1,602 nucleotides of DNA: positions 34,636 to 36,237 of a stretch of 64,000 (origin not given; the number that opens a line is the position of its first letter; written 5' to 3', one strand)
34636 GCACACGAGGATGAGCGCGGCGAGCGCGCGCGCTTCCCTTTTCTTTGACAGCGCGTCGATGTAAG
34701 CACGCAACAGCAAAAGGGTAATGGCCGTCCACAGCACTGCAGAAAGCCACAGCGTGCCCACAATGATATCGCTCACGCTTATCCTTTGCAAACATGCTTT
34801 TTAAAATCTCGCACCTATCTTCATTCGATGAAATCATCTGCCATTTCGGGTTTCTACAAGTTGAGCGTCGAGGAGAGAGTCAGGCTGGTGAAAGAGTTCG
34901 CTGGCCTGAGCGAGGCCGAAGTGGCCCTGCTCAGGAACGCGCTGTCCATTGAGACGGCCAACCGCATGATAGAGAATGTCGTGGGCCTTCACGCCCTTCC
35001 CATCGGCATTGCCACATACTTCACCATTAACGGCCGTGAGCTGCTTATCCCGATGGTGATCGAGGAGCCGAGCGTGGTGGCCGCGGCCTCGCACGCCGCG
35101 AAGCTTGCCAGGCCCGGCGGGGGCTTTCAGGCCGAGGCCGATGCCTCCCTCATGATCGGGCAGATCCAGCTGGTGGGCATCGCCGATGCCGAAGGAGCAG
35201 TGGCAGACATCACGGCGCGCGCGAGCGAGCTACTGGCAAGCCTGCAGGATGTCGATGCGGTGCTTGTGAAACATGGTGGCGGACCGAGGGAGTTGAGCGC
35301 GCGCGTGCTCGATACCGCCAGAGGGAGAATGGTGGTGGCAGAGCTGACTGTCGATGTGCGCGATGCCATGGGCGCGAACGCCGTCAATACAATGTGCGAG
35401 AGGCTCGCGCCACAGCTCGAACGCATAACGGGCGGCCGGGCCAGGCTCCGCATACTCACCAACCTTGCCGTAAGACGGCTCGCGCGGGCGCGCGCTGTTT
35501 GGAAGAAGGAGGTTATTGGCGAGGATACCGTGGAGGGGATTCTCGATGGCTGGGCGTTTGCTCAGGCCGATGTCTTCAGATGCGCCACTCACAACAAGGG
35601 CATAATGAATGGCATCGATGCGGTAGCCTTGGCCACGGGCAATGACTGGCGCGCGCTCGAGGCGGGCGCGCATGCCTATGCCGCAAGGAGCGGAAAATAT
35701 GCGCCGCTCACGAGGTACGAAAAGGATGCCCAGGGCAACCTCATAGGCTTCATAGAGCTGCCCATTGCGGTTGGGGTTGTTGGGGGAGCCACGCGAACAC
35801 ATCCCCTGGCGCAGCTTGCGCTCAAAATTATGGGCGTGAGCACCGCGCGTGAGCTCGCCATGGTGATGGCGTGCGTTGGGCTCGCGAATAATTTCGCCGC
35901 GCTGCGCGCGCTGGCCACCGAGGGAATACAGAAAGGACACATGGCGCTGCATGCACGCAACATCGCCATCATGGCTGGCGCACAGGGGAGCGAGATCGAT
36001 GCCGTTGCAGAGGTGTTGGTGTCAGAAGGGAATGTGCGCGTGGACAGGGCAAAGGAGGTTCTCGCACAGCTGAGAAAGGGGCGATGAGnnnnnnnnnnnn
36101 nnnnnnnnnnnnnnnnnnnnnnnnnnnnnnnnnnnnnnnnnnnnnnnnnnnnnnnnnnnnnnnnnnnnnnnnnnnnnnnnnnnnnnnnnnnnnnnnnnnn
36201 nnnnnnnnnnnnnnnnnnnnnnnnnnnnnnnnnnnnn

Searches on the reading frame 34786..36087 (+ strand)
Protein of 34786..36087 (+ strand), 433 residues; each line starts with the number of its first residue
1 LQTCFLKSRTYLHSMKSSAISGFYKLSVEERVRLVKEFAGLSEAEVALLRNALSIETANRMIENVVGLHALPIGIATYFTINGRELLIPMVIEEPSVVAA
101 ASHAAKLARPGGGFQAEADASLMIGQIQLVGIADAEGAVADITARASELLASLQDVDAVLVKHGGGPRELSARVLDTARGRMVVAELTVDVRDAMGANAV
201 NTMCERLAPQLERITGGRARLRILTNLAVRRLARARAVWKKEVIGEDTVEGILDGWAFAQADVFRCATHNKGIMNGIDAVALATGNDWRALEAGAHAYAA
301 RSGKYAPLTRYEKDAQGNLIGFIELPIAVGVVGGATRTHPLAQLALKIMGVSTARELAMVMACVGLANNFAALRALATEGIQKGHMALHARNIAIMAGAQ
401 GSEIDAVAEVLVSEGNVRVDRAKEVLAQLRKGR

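Call 43: search_protein_families(library=pfam, proteins=[window:34786-36087:+])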
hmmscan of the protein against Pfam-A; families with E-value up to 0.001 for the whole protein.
window:34786-36087:+ (433 aa): 1 family
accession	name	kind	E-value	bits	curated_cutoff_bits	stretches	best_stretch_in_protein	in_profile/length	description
PF00368.23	HMG-CoA_red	-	2.2e-101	340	27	1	27-390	1-368/368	Hydroxymethylglutaryl-coenzyme A reductase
